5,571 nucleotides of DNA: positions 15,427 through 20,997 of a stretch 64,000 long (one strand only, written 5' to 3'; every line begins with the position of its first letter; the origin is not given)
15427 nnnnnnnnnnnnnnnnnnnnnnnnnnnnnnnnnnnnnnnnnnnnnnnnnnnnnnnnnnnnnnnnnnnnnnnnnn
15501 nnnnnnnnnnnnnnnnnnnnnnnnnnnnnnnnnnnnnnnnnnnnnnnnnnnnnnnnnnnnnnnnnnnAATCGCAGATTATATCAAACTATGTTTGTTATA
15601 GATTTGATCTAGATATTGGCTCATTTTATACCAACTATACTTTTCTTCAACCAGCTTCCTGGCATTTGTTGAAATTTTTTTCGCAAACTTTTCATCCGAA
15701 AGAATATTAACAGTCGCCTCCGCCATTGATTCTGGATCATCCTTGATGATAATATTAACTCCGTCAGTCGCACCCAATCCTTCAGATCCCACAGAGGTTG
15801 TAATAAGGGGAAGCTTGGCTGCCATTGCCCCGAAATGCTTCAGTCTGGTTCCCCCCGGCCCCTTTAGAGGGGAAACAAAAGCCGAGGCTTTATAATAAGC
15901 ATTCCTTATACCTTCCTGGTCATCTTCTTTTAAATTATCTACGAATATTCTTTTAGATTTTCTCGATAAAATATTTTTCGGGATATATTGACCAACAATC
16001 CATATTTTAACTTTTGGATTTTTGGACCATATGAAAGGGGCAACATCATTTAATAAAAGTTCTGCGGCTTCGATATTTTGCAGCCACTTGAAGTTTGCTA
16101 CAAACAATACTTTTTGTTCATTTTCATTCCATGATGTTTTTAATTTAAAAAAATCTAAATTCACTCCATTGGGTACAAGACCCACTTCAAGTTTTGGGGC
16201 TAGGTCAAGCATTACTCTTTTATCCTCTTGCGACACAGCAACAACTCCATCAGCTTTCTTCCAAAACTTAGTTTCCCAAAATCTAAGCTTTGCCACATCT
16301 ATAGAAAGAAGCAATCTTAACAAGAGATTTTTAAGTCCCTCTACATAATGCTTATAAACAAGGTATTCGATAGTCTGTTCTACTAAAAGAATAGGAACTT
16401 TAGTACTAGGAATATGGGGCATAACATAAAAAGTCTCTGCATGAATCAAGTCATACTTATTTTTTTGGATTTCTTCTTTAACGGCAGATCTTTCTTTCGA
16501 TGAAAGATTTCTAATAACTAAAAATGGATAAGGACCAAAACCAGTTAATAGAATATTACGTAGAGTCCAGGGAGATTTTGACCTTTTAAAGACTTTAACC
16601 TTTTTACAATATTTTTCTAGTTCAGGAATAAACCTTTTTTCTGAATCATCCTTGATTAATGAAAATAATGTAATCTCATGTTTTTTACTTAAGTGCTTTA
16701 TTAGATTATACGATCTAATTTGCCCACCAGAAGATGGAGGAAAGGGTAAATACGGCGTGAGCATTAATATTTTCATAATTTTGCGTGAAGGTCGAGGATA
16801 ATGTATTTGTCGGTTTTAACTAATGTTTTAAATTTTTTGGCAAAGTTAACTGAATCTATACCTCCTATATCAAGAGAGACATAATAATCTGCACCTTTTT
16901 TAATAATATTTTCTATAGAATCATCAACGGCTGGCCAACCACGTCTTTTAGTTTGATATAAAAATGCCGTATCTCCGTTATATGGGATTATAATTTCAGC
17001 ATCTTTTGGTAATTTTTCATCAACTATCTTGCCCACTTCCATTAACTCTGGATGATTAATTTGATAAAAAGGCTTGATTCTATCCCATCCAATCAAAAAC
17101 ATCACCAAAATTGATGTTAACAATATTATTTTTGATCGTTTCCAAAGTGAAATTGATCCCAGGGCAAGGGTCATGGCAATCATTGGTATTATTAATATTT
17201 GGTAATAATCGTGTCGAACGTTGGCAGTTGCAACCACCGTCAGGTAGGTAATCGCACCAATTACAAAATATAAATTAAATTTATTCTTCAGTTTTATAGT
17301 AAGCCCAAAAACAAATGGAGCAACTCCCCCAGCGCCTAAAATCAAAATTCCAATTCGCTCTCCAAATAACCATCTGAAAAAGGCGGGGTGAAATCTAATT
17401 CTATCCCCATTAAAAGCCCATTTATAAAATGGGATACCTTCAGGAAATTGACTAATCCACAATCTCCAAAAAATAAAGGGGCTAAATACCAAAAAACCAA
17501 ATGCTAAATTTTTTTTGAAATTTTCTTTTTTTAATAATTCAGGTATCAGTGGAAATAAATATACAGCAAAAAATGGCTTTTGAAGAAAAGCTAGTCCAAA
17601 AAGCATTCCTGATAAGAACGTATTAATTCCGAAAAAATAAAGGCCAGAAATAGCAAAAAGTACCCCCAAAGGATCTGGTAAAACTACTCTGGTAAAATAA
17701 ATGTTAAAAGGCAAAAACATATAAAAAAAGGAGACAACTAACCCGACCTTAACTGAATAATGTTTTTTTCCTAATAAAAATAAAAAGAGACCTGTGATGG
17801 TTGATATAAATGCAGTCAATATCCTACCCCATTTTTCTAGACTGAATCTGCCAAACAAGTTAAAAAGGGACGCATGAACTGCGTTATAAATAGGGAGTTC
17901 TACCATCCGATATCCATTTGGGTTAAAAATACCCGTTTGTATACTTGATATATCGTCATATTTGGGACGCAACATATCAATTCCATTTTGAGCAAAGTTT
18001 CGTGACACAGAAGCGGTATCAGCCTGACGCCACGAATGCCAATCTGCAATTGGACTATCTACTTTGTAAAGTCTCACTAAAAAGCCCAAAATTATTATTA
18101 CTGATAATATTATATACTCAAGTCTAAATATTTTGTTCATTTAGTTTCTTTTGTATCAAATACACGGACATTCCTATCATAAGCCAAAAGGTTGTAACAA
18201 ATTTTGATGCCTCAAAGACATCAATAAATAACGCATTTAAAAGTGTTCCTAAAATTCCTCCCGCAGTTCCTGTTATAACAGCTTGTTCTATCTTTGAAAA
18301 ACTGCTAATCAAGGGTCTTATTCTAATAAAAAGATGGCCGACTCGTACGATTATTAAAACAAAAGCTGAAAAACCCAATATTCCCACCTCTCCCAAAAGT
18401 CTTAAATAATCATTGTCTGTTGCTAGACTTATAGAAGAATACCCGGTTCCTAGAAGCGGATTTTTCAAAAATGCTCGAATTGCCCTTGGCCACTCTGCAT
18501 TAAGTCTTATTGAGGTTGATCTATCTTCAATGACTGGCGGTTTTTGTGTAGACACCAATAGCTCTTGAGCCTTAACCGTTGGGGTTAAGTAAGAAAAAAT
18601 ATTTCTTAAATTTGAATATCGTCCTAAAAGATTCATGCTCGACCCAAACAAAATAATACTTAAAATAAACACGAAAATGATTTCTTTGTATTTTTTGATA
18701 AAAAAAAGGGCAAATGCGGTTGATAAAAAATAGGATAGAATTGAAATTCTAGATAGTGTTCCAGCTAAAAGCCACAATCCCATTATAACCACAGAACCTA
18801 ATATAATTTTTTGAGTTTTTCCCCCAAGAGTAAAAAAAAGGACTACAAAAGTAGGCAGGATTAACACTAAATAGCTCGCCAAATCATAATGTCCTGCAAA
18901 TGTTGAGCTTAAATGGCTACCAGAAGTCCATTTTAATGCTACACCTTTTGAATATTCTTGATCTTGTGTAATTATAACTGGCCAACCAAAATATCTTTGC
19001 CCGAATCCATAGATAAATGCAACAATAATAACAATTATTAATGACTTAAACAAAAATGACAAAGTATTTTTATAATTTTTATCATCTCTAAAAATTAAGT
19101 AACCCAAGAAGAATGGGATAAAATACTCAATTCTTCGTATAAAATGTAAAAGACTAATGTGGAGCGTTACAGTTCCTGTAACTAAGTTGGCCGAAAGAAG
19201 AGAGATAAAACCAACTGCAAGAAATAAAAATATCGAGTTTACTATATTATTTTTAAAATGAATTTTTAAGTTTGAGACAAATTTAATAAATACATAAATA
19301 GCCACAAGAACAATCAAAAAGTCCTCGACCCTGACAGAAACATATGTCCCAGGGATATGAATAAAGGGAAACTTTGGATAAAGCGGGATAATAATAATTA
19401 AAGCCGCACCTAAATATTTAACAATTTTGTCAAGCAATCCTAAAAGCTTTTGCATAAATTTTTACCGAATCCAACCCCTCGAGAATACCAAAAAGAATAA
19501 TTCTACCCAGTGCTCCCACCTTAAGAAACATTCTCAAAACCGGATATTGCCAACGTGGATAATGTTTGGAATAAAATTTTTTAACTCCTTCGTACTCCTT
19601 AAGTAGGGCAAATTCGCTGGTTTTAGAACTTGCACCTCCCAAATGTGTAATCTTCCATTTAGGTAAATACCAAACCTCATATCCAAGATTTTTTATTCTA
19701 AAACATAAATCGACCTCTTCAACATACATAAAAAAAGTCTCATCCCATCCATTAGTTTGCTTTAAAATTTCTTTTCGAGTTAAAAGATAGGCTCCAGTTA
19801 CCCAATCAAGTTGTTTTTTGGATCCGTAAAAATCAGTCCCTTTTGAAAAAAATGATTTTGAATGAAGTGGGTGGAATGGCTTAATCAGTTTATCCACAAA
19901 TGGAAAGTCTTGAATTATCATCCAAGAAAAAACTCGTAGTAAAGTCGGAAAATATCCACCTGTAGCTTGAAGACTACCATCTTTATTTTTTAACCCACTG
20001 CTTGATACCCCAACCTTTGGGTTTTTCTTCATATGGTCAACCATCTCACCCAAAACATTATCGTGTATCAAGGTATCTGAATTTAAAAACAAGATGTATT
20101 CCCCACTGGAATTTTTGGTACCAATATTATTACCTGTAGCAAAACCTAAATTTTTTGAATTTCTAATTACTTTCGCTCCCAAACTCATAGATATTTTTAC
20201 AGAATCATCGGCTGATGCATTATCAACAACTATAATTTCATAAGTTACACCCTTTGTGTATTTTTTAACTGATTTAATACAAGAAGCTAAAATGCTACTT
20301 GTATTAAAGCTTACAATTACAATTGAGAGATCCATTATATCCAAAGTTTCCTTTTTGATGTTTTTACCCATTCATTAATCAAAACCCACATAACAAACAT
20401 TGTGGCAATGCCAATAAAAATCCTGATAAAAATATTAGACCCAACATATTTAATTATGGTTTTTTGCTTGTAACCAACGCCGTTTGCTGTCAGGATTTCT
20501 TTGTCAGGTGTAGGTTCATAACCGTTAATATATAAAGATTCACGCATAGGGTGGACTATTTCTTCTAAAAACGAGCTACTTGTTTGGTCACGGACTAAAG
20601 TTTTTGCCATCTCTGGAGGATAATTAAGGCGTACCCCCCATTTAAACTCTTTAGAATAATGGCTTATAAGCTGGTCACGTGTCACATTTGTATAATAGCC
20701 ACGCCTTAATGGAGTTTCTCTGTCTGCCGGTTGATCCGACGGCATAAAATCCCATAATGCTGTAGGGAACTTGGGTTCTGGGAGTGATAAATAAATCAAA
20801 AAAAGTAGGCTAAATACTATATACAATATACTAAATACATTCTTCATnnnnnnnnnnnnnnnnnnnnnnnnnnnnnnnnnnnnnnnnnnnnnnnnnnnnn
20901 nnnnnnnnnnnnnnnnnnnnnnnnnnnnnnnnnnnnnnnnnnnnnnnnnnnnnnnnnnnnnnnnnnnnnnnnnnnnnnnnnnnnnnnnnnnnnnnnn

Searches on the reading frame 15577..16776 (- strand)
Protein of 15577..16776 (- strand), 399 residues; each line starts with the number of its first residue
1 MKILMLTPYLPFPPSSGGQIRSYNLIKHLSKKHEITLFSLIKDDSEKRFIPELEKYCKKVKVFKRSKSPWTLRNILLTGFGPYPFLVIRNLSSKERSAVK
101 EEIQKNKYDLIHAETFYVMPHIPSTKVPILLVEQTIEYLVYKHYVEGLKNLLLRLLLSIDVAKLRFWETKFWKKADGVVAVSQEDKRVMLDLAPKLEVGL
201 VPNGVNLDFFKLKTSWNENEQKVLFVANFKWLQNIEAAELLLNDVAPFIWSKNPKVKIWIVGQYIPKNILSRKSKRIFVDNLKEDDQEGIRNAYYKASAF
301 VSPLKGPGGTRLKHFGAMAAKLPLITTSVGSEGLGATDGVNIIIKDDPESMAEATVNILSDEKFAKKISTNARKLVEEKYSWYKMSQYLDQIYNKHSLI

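Call 30: search_protein_families(library=pfam, proteins=[window:15577-16776:-], max_evalue=0.001)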
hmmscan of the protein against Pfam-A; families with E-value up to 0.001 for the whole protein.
window:15577-16776:- (399 aa): 4 families
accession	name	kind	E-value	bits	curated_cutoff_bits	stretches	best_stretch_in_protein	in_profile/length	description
PF13692.12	Glyco_trans_1_4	-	7.1e-17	62.4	27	1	221-361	2-142/142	Glycosyl transferases group 1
PF13439.12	Glyco_transf_4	-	8.6e-12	45.8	28.5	1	17-208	3-169/170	Glycosyltransferase Family 4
PF00534.26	Glycos_transf_1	-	3.4e-09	36.9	26.4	1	213-374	8-171/172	Glycosyl transferases group 1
PF13524.12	Glyco_trans_1_2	-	0.00086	19.7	25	0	306-385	59-138/144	Glycosyl transferase-like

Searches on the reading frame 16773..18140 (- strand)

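Call 30: search_protein_families(library=pfam, proteins=[window:16773-18140:-], max_evalue=0.001)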
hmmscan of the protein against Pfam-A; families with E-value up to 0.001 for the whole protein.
window:16773-18140:- (455 aa): 1 family
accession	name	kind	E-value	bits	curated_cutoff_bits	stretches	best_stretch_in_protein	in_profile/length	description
PF13231.12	PMT_2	-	0.00038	21.2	26.1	1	85-225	6-160/160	Dolichyl-phosphate-mannose-protein mannosyltransferase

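Call 44: search_protein_families(library=pfam, proteins=[window:16773-18140:-], max_evalue=1)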
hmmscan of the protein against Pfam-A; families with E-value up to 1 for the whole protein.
window:16773-18140:- (455 aa): 3 families
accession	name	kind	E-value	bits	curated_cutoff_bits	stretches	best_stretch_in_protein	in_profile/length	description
PF13231.12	PMT_2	-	0.00038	21.2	26.1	1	85-225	6-160/160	Dolichyl-phosphate-mannose-protein mannosyltransferase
PF20485.3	DUF6724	-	0.0086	16.3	27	1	253-277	5-29/64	Family of unknown function (DUF6724)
PF02706.20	Wzz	-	0.93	10.3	25.5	0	91-133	4-46/91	Chain length determinant protein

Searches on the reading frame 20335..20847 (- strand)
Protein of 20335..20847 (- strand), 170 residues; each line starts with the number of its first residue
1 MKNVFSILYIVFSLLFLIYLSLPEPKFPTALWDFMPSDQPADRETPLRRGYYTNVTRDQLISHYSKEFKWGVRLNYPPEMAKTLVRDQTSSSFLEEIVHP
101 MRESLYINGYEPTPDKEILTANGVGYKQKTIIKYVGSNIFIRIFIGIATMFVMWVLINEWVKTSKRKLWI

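Call 30: search_protein_families(library=pfam, proteins=[window:20335-20847:-], max_evalue=0.001)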
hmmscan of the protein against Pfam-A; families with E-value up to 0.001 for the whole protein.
window:20335-20847:- (170 aa): 0 families

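Call 44: search_protein_families(library=pfam, proteins=[window:20335-20847:-], max_evalue=1)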
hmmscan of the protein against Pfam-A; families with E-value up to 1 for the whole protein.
window:20335-20847:- (170 aa): 1 family
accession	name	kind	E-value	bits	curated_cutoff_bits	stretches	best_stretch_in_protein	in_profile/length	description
PF01594.21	AI-2E_transport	-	0.029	14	34.3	1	6-52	143-189/327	AI-2E family transporter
